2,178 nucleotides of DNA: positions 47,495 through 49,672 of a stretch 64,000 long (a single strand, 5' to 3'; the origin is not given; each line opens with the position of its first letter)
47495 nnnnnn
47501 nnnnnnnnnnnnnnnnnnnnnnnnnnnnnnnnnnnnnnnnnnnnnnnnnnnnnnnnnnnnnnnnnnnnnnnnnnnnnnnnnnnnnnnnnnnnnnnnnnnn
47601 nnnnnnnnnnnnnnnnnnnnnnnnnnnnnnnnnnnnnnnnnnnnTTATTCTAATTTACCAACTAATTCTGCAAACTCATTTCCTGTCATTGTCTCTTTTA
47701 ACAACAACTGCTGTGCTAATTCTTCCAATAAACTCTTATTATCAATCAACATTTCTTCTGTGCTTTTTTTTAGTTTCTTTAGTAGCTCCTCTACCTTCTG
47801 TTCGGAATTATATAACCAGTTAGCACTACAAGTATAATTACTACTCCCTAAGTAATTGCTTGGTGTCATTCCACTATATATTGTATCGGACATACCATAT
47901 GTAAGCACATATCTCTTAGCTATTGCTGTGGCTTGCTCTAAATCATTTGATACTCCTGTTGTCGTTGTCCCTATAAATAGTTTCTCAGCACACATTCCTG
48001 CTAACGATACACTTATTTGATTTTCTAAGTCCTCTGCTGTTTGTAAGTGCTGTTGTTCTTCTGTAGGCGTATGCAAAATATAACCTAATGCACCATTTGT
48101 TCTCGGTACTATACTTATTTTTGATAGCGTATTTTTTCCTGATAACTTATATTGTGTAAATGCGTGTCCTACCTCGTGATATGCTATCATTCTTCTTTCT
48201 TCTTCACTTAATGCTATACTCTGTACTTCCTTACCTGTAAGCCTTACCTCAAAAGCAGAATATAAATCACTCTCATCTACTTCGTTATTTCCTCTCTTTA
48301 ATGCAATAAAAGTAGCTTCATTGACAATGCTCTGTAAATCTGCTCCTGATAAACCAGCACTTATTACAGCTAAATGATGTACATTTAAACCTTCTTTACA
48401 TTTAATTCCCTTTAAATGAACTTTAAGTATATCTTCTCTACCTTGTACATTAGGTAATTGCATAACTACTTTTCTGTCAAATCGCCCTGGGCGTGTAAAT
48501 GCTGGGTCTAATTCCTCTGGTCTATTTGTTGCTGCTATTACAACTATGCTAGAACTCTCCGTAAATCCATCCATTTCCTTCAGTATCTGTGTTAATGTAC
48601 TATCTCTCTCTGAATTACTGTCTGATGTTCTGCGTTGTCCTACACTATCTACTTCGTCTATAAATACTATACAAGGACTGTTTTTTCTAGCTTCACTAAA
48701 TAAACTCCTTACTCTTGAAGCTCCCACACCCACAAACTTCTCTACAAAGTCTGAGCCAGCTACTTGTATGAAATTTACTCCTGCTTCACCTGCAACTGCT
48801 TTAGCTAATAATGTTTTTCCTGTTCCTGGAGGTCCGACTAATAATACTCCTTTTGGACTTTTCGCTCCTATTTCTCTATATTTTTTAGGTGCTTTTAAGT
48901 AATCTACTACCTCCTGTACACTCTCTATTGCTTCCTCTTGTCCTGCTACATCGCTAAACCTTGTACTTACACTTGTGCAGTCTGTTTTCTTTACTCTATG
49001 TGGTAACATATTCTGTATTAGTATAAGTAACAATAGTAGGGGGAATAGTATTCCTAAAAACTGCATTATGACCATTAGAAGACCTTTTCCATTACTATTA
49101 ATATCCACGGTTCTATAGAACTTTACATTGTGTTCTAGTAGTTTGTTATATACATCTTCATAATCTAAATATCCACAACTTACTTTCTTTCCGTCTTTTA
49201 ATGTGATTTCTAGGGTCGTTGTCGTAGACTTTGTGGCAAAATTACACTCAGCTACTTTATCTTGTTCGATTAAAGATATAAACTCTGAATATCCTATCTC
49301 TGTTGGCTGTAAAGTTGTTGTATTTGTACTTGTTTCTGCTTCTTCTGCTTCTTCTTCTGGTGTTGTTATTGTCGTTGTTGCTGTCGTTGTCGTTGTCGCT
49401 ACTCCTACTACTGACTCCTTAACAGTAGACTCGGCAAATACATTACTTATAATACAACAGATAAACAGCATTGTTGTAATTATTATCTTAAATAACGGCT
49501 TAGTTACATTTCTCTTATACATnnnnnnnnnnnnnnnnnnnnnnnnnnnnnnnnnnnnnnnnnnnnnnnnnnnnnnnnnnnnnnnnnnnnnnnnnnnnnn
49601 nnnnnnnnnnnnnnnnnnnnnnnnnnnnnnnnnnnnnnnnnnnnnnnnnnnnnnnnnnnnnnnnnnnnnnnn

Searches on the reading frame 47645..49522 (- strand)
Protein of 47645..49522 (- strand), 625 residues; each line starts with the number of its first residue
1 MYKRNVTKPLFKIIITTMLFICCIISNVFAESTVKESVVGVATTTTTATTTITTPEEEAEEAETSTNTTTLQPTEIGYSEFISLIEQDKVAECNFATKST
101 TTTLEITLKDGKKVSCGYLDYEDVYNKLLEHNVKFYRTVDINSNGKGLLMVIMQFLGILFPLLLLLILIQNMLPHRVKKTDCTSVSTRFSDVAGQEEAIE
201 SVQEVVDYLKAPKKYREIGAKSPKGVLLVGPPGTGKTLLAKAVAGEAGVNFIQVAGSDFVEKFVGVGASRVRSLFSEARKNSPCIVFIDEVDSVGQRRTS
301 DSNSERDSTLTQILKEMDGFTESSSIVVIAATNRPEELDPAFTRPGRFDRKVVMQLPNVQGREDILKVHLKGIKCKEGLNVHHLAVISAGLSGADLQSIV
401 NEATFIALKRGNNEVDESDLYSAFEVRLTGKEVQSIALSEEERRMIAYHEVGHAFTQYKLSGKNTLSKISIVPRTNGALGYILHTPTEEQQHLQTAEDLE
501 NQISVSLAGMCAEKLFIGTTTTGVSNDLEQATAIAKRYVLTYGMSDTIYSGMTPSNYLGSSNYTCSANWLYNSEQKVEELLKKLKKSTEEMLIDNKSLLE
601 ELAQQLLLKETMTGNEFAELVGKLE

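Call 20: search_protein_families(library=phrogs, proteins=[window:47645-49522:-], max_evalue=0.001)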
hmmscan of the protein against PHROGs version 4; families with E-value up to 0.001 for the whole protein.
window:47645-49522:- (625 aa): 19 families
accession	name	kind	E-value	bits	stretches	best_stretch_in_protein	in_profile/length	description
phrog_30773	-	unknown function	6.9e-137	458.5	1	75-622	35-608/666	-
phrog_3757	-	unknown function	1.3e-51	177.2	1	181-451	84-349/367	-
phrog_8638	-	unknown function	4.1e-38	132.3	1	214-424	296-510/568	-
phrog_10401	-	other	2.8e-33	116.5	1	94-412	361-606/667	ATPase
phrog_9172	-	unknown function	6.1e-29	102.2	1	213-406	98-299/509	-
phrog_7485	-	unknown function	1.1e-21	78.4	1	202-360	206-365/430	-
phrog_10440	-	unknown function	1.7e-14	54.2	1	224-409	233-405/483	-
phrog_168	-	DNA, RNA and nucleotide metabolism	2.5e-12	48.1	1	221-349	40-157/314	clamp loader of DNA polymerase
phrog_11838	-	DNA, RNA and nucleotide metabolism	3.6e-12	47.1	1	188-303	15-119/420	clamp loader of DNA polymerase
phrog_4339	-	unknown function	6e-11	43.2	1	145-346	241-423/552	-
phrog_4871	-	other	1.7e-08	34.4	1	191-258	467-534/764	ATP-dependent protease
phrog_5846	-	DNA, RNA and nucleotide metabolism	3.5e-07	30.8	1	187-293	13-105/380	clamp loader of DNA polymerase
phrog_2376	-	other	1.8e-06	28.6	1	213-405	66-239/363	ATPase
phrog_50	-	DNA, RNA and nucleotide metabolism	4.3e-06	27.1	1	192-248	347-394/570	DnaC-like helicase loader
phrog_5534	-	unknown function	6.8e-05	23.2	1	226-307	30-111/273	-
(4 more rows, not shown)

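Call 63: search_dna_similar(query=window:47645-49522:-, collection=phages, mode=protein, max_rows=12)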
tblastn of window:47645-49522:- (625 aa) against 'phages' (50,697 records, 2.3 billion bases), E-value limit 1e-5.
Records with a match: 265; places in all: 274; records where one place covers at least 80% of the query: 0.
Best place of each record, by identity: 60-80% 1; <60% 264.
By first word of the organism name: Pseudomonas 42; Mycobacterium 34; Bacteriophage 17; Rhodobacter 16; Erwinia 16; Salmonella 13; Klebsiella 11; Vibrio 11; Ralstonia 8; Listeria 7; and 37 more.
By host as written in the record: - 41; Mycobacterium smegmatis mc2 155 18; Rhodobacter capsulatus YW1 16; Klebsiella pneumoniae 12; Pseudomonas aeruginosa 11; Listeria monocytogenes 7; Gordonia terrae 3612 7; Mycobacterium smegmatis mc2155 6; and 90 more.
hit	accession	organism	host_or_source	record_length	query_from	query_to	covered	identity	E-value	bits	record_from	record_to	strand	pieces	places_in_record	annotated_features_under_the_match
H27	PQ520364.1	Enterococcus phage IME_EF3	-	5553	171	569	64%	46.0%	7e-108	362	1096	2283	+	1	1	record has no annotation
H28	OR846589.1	Enterococcus phage Efs 1-1-1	Enterococcus faecalis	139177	171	569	64%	46.0%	1e-107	362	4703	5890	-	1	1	record has no annotation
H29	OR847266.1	Listeria phage LM 4-11-1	Listeria monocytogenes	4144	171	569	64%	45.8%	3e-108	360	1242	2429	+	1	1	record has no annotation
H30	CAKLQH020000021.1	Acinetobacter phage MD-2021a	not known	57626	185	548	58%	49.0%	8e-106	357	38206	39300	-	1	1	ftsH: cell division protein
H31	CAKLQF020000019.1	Acinetobacter phage MD-2021a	not known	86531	185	548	58%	49.0%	9e-106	357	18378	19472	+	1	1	ftsH: cell division protein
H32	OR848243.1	Listeria phage LM 4-14-1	Listeria monocytogenes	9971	188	548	58%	49.2%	3e-106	358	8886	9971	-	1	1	record has no annotation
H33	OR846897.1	Listeria phage LM 4-11-1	Listeria monocytogenes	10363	188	548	58%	48.9%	4e-106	358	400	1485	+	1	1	record has no annotation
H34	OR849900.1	Staphylococcus phage SA 1298 Kay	Staphylococcus aureus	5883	171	548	60%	46.5%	2e-103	350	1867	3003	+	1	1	record has no annotation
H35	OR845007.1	Staphylococcus phage SA 1306 Kay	Staphylococcus aureus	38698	171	548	60%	46.5%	2e-103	350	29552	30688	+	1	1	record has no annotation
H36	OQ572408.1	Pseudomonas phage Y6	Pseudomonas aeruginosa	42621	185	568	61%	45.5%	8e-101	342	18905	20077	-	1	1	record has no annotation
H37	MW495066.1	Microcystis phage MaAM05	Microcystis sp. SG03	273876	176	548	60%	46.8%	9e-103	348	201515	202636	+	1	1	ftsH: ATP-dependent zinc metalloprotease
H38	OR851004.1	Salmonella phage S.Kent 1-2-1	Salmonella enterica subsp. enterica ...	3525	185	548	58%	46.1%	5e-98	329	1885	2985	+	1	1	record has no annotation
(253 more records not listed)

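Call 64: search_dna_similar(query=window:47645-49522:-, collection=plasmids, mode=protein, max_rows=12)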
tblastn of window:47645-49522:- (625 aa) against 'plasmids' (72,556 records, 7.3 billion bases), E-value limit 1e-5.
Records with a match: 3224; places in all: 3553; records where one place covers at least 80% of the query: 0.
Best place of each record, by identity: 60-80% 100; <60% 3124.
By first word of the organism name: Klebsiella 942; Escherichia 567; Enterobacter 205; Rhizobium 126; Pseudomonas 121; Citrobacter 97; Salmonella 70; Agrobacterium 64; Streptomyces 48; Burkholderia 44; and 254 more.
By predicted mobility (MOB-suite, as given by PLSDB): conjugative 2165; non-mobilizable 846; mobilizable 213.
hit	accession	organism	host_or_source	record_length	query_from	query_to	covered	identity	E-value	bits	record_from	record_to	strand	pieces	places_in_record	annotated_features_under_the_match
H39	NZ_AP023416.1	Vescimonas fastidiosa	Homo sapiens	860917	183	621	70%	48.7%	9e-124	410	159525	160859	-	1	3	ftsH: ATP-dependent zinc metalloprotease FtsH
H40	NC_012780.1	[Eubacterium] eligens ATCC 27750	-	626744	183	623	71%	47.4%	4e-122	406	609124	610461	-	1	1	ftsH: ATP-dependent zinc metalloprotease FtsH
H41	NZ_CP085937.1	Lachnospira eligens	-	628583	183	623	71%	47.4%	4e-122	406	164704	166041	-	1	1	ftsH: ATP-dependent zinc metalloprotease FtsH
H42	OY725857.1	Subdoligranulum variabile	-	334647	189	623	70%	47.7%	1e-112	378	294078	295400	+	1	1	none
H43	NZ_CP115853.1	Pseudoroseomonas cervicalis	-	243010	76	548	76%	41.2%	2e-107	363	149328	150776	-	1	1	ftsH: ATP-dependent zinc metalloprotease FtsH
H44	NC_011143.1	Phenylobacterium zucineum HLK1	-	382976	72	548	76%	40.7%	2e-103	352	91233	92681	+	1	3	ftsH: ATP-dependent zinc metalloprotease FtsH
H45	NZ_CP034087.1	Methylocystis rosea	cell culture,groundwater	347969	76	548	76%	41.0%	1e-106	361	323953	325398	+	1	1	ftsH: ATP-dependent zinc metalloprotease FtsH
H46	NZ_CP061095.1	Roseomonas marmotae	Marmota himalayana,pure culture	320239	76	550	76%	40.8%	2e-106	360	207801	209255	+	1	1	ftsH: ATP-dependent zinc metalloprotease FtsH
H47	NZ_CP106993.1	Paenibacillus thiaminolyticus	mixed culture,sour bamboo shoots sample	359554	75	563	78%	39.4%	8e-96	330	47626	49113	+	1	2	FtsH/Yme1/Tma family ATP-dependent metallopeptidase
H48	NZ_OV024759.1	Deinococcus radiodurans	-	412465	185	546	58%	53.2%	4e-116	389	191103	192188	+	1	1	ftsH: ATP-dependent zinc metalloprotease FtsH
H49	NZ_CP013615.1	Clostridium perfringens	canine,Pure culture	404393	75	566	79%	38.9%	4e-94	325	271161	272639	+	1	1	FtsH/Yme1/Tma family ATP-dependent metallopeptidase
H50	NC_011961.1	Thermomicrobium roseum DSM 5159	-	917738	176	552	60%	50.7%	6e-111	374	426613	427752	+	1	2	ftsH: ATP-dependent zinc metalloprotease FtsH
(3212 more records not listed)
